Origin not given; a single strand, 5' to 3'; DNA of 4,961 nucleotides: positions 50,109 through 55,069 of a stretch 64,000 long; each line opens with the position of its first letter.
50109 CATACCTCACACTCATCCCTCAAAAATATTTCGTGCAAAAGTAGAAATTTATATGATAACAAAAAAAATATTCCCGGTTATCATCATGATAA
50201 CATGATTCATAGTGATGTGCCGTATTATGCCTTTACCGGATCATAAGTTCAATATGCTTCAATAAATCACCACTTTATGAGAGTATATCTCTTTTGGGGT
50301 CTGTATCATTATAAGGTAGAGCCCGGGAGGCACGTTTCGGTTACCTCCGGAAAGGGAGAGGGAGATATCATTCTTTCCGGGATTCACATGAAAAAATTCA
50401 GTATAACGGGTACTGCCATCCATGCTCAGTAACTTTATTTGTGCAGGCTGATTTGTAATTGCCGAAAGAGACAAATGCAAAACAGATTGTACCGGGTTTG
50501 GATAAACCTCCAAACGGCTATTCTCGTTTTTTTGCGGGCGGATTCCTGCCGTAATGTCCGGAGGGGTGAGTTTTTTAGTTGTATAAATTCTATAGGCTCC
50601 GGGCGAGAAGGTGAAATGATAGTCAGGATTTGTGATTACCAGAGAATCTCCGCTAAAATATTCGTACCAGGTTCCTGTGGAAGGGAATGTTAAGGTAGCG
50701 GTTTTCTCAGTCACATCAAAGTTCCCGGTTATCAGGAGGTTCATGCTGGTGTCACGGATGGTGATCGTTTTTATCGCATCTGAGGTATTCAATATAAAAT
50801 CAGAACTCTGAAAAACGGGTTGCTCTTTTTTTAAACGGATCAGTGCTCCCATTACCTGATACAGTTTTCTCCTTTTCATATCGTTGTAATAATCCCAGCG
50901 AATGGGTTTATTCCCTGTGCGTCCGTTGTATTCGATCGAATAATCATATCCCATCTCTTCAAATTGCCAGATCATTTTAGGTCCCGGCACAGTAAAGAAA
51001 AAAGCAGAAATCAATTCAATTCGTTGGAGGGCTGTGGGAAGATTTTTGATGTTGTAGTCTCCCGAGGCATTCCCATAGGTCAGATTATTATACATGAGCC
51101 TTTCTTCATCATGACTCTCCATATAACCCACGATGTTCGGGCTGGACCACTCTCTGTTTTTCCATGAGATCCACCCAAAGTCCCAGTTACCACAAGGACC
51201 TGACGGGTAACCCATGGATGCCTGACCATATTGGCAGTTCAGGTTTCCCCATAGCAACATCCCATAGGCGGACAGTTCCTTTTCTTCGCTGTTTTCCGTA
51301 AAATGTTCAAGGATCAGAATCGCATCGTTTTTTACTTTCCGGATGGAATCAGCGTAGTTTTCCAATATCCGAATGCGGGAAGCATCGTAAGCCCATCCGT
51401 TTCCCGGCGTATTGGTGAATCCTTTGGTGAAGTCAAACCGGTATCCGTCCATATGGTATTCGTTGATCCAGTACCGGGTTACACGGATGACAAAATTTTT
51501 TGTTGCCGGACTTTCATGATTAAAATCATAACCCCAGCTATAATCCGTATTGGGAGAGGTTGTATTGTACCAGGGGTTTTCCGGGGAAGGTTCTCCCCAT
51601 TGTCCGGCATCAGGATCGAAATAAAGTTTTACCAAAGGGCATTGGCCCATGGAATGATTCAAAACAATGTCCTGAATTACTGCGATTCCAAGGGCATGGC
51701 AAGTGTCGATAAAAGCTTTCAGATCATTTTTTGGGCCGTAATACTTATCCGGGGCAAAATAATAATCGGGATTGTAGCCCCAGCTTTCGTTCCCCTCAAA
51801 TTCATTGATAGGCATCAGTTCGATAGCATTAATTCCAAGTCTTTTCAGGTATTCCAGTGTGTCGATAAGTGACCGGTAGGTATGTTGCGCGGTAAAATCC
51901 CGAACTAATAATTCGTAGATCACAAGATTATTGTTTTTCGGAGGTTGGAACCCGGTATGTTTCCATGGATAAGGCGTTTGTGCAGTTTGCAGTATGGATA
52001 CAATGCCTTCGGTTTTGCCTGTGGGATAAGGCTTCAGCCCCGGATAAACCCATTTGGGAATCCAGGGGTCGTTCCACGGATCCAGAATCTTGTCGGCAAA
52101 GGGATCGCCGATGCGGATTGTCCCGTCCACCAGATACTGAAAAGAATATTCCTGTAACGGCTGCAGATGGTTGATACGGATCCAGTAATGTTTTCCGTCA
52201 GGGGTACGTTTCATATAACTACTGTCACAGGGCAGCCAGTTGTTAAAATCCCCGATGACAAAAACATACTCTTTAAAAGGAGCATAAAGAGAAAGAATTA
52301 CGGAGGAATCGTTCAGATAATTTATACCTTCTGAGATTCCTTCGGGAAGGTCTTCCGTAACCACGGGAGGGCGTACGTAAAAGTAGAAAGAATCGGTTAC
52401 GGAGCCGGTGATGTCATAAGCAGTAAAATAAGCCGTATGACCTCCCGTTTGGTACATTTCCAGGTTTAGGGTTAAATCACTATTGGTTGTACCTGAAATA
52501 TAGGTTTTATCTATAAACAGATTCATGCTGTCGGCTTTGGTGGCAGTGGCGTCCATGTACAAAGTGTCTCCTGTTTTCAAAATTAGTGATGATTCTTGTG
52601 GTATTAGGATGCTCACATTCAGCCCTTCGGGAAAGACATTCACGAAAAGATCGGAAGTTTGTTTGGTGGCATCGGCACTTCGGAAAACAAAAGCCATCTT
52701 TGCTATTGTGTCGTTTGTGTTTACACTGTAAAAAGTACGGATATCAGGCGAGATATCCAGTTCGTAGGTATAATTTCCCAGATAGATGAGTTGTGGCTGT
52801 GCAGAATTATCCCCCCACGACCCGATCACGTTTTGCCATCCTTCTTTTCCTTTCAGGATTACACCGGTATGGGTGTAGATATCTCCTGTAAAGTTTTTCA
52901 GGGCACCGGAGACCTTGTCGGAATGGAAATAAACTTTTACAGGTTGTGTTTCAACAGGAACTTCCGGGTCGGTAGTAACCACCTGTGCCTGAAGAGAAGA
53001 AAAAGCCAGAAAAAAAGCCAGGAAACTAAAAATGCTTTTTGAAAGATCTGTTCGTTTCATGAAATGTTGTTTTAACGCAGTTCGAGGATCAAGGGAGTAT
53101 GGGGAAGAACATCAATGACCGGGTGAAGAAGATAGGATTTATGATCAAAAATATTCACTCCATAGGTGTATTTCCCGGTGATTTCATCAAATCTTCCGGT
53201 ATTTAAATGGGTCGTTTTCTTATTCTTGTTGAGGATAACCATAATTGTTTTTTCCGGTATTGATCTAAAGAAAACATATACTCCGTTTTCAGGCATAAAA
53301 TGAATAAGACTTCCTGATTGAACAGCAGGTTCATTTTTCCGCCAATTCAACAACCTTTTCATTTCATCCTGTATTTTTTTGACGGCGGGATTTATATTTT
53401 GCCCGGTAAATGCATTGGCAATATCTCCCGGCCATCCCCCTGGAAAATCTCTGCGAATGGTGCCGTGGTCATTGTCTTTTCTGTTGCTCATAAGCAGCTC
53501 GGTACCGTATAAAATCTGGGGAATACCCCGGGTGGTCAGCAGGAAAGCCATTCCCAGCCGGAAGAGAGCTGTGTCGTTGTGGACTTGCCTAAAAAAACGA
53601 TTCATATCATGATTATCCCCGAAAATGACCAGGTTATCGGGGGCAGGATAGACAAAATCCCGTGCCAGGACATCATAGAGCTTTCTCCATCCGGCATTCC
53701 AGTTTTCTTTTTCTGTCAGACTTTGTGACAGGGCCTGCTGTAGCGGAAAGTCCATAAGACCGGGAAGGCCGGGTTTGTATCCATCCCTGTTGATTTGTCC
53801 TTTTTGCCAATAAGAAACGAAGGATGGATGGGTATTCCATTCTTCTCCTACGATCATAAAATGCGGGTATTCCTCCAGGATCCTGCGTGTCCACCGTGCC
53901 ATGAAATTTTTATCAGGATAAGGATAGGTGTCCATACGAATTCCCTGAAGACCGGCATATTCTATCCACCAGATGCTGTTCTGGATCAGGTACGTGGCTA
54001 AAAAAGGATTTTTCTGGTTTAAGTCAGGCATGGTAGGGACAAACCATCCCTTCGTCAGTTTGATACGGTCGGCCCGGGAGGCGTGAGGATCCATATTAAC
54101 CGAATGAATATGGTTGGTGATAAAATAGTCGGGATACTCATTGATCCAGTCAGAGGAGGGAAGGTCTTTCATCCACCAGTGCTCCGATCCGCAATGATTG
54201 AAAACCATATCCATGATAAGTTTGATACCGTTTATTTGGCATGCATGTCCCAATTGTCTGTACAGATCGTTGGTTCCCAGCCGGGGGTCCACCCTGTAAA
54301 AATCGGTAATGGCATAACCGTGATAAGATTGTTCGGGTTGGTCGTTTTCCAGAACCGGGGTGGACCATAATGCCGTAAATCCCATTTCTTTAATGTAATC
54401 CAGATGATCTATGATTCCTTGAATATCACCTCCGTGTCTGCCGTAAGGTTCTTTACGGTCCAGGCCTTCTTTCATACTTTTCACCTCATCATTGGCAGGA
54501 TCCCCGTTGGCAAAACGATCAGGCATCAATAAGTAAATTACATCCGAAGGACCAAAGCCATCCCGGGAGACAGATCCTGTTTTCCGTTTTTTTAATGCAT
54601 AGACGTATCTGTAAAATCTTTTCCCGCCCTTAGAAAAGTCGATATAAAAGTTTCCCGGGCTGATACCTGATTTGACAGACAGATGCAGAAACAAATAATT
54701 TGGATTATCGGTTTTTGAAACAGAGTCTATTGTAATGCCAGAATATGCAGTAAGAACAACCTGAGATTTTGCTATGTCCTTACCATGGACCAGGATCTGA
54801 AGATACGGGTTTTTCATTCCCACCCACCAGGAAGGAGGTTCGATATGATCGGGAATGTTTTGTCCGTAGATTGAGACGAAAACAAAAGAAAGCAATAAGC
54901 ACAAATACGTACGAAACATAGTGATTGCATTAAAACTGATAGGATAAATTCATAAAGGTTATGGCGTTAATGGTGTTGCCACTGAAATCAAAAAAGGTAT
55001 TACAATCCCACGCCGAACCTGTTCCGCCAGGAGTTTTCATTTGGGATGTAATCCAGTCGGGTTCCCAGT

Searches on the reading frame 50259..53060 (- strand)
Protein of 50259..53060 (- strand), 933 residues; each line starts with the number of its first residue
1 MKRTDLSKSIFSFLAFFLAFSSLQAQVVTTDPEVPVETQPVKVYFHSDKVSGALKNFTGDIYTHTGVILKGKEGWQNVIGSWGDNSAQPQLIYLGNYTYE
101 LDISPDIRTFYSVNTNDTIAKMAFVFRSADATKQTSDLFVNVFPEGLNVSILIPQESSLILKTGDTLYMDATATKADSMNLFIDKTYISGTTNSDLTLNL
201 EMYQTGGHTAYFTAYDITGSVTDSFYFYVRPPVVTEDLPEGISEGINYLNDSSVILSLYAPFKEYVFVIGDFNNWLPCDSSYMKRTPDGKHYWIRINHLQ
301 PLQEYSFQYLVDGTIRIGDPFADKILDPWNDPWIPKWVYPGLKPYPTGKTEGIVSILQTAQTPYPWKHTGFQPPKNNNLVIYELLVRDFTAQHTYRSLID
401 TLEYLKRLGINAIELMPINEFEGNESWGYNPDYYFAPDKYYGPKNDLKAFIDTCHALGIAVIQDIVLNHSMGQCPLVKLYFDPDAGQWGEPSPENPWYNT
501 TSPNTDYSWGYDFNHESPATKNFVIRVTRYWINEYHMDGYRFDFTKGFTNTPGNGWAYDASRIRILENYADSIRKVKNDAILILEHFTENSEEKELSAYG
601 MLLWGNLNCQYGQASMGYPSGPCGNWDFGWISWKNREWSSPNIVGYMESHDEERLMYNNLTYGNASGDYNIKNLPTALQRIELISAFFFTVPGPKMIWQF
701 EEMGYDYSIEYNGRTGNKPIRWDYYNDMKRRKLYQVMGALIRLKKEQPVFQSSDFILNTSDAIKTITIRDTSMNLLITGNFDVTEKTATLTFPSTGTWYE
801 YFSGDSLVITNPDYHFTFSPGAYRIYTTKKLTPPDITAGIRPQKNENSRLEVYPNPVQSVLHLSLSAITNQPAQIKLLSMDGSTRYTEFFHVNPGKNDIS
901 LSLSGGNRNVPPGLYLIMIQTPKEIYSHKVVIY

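Call 3: search_protein_families(library=pfam, proteins=[window:50259-53060:-], max_evalue=0.01)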
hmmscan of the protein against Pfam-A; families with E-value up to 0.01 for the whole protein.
window:50259-53060:- (933 aa): 3 families
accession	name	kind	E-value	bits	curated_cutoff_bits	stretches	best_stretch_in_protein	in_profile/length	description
PF00128.31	Alpha-amylase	-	2.9e-23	83.2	22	1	398-707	21-358/446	Alpha amylase, catalytic domain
PF18962.6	Por_Secre_tail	-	1.7e-06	28.7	27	1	852-932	1-75/75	Secretion system C-terminal sorting domain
PF02922.24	CBM_48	-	0.005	17.6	22.4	0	245-313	3-72/83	Carbohydrate-binding module 48 (Isoamylase N-terminal domain)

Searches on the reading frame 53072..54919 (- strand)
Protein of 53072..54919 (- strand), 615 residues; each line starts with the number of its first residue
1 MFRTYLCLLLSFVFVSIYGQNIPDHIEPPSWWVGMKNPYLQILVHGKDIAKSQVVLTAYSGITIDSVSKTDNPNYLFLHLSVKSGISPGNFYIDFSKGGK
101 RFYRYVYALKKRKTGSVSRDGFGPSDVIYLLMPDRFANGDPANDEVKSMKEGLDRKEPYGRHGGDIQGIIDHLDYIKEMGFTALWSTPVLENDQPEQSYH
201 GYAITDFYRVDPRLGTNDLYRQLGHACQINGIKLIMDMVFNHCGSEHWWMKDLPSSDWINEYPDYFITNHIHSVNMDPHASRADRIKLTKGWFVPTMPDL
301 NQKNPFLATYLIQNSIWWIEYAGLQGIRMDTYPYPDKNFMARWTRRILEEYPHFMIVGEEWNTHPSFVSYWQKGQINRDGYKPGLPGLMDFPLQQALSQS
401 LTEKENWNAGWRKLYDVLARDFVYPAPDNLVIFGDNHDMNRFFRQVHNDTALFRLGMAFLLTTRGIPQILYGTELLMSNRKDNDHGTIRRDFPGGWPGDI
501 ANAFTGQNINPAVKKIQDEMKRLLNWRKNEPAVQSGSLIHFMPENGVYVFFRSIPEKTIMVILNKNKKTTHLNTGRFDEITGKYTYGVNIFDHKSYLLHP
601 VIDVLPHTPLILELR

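Call 3: search_protein_families(library=pfam, proteins=[window:53072-54919:-], max_evalue=0.01)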
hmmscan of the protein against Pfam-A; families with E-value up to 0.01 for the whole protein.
window:53072-54919:- (615 aa): 4 families
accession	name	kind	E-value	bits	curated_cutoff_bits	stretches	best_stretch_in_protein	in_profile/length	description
PF00128.31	Alpha-amylase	-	3.1e-57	195.2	22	1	131-500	2-361/446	Alpha amylase, catalytic domain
PF09087.17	Cyc-maltodext_N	-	5.8e-28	97.5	25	1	26-113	2-88/88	Cyclomaltodextrinase, N-terminal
PF10438.15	Cyc-maltodext_C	-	1e-19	70.8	22.2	1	538-613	1-76/76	Cyclo-malto-dextrinase C-terminal domain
PF14701.12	hDGE_amylase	-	0.0007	19.3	27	1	167-256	22-116/439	Glycogen debranching enzyme, glucanotransferase domain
